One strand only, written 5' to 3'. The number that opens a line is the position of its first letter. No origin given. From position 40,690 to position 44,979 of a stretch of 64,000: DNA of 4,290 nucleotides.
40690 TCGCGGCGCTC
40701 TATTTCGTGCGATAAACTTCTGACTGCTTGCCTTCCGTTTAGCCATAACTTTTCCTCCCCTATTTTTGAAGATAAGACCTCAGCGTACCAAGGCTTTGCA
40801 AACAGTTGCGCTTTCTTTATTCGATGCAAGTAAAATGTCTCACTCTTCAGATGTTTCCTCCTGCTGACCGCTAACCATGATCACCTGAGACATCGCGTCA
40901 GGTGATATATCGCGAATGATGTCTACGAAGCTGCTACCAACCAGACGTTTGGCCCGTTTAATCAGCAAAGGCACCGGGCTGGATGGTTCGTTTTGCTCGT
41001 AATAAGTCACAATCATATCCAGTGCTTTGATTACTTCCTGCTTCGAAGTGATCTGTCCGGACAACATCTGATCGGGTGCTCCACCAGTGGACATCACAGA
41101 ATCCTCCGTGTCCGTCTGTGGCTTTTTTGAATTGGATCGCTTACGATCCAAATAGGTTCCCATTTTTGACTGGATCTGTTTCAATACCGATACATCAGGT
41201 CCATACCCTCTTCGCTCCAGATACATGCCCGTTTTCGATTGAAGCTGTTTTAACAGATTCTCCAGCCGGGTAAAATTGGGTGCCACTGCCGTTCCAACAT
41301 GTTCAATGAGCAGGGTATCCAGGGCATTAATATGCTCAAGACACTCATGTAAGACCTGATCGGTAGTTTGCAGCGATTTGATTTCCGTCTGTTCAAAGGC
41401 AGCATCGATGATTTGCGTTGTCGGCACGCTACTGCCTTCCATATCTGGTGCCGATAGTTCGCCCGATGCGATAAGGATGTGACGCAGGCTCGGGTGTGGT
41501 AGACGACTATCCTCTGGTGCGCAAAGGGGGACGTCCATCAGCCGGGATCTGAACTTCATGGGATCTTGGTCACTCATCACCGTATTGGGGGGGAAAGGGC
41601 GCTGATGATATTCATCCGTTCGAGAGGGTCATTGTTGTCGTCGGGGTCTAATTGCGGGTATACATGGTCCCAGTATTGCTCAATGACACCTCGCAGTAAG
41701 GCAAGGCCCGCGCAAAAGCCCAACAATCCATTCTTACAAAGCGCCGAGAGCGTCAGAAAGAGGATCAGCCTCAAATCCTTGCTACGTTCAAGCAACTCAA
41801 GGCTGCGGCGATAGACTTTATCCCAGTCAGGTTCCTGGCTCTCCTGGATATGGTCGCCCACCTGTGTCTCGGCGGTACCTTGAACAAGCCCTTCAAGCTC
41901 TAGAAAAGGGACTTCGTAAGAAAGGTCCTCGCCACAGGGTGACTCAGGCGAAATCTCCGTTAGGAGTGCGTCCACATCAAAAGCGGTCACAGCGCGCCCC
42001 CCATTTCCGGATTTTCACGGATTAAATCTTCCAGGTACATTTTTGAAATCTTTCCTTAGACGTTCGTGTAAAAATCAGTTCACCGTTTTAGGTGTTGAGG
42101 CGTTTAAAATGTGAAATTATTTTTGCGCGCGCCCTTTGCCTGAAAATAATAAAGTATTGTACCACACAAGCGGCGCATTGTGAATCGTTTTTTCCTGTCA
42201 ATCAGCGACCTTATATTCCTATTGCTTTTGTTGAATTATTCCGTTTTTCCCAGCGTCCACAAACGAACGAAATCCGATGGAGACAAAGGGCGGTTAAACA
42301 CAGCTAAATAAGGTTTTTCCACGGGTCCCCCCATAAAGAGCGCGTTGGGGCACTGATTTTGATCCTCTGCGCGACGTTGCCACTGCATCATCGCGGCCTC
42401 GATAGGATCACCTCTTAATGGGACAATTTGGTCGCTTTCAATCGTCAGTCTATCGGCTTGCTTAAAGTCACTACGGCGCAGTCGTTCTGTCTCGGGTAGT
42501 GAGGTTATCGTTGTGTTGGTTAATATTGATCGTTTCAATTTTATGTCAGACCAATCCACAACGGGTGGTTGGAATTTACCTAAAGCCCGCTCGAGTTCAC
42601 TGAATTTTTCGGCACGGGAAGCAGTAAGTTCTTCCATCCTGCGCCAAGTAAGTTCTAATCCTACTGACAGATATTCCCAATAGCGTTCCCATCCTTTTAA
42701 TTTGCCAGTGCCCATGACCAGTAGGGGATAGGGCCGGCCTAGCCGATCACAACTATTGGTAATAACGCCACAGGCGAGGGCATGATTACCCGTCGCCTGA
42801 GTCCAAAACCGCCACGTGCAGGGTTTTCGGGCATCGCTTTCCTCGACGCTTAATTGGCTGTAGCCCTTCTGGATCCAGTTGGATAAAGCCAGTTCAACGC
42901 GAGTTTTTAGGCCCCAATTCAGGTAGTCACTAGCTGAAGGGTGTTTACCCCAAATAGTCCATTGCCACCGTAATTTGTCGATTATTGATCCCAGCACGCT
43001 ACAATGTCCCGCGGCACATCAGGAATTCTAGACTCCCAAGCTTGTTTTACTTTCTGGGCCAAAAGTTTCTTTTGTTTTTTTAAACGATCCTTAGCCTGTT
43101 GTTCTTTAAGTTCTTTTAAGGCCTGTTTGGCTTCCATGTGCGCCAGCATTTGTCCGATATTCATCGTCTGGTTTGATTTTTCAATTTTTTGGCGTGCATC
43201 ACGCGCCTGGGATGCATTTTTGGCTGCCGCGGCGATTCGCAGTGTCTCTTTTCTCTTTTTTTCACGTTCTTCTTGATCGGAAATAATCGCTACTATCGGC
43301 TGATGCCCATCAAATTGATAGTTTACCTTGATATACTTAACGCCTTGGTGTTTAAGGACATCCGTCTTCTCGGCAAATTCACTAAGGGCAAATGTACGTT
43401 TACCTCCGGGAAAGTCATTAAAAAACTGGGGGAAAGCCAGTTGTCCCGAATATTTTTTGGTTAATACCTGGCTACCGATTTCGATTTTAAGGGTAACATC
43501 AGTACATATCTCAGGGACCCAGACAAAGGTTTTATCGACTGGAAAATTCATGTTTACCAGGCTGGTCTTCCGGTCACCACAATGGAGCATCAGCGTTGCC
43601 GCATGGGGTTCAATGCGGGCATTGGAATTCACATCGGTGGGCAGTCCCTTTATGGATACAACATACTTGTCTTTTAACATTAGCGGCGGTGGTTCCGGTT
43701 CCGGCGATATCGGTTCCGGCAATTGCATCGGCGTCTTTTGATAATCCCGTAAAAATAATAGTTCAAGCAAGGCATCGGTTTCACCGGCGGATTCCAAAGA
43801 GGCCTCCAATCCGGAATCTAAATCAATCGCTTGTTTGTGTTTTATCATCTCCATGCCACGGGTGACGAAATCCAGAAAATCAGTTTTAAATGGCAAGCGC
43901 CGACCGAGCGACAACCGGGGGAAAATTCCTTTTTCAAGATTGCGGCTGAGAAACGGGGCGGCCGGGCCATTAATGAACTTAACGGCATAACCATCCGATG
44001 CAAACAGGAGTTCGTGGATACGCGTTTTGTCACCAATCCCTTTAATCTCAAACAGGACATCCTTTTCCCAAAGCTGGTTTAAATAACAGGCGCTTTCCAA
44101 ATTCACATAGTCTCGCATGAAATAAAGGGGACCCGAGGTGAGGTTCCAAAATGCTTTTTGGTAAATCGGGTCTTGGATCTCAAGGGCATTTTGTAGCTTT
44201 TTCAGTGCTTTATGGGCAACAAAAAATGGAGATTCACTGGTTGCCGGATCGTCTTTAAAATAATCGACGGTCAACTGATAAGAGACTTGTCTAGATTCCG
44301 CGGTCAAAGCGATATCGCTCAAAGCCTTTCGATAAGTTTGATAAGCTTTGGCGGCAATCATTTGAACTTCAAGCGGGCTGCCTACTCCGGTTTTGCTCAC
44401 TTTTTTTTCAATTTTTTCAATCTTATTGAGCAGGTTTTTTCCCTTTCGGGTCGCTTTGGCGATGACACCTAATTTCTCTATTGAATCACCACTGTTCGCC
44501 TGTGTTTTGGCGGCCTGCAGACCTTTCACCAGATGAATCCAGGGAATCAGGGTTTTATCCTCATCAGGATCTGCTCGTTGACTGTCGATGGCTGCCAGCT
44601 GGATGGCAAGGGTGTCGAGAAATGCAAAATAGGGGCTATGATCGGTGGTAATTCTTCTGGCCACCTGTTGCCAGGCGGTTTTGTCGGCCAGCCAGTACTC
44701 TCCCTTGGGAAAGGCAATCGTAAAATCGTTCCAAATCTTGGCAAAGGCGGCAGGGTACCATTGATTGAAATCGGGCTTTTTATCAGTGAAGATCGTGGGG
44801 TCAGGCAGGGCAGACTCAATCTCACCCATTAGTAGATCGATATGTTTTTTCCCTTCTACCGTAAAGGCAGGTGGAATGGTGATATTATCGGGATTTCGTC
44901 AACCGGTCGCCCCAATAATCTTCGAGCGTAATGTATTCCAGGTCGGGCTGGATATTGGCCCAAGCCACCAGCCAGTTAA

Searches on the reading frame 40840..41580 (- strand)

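Call 13: search_protein_families(library=pfam, proteins=[window:40840-41580:-], max_evalue=0.001)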
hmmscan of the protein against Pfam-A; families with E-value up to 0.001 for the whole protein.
window:40840-41580:- (246 aa): 0 families

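Call 96: search_protein_families(library=pfam, proteins=[window:40840-41580:-], max_evalue=1)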
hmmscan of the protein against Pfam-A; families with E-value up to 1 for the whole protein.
window:40840-41580:- (246 aa): 1 family
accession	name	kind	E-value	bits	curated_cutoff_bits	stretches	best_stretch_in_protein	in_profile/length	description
PF08747.16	BrxB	-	0.2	12.2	26.8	1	67-118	39-90/124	BREX protein BrxB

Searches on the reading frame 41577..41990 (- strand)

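Call 96: search_protein_families(library=pfam, proteins=[window:41577-41990:-], max_evalue=1)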
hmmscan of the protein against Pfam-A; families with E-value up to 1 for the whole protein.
window:41577-41990:- (137 aa): 3 families
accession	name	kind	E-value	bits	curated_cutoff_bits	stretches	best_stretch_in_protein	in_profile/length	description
PF06812.17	ImpA_N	-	1.8e-31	109.2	26.9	1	10-132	1-117/119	ImpA, N-terminal, type VI secretion system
PF22097.1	McpB_HAMP_1st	-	0.16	12.6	27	1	32-61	16-45/57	Methyl-accepting chemotaxis protein McpB, first HAMP domain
PF22827.1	GldL_N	-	0.18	12.4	24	0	104-116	49-61/62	GldL N-terminal domain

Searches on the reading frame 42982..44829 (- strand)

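Call 13: search_protein_families(library=pfam, proteins=[window:42982-44829:-], max_evalue=0.001)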
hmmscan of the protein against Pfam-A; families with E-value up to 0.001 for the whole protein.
window:42982-44829:- (615 aa): 0 families

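Call 96: search_protein_families(library=pfam, proteins=[window:42982-44829:-], max_evalue=1)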
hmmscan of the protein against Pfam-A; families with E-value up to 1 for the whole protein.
window:42982-44829:- (615 aa): 1 family
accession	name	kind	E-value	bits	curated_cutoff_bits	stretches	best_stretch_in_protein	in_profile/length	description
PF02458.20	Transferase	-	0.12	11.4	22.7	1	539-596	279-336/434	Transferase family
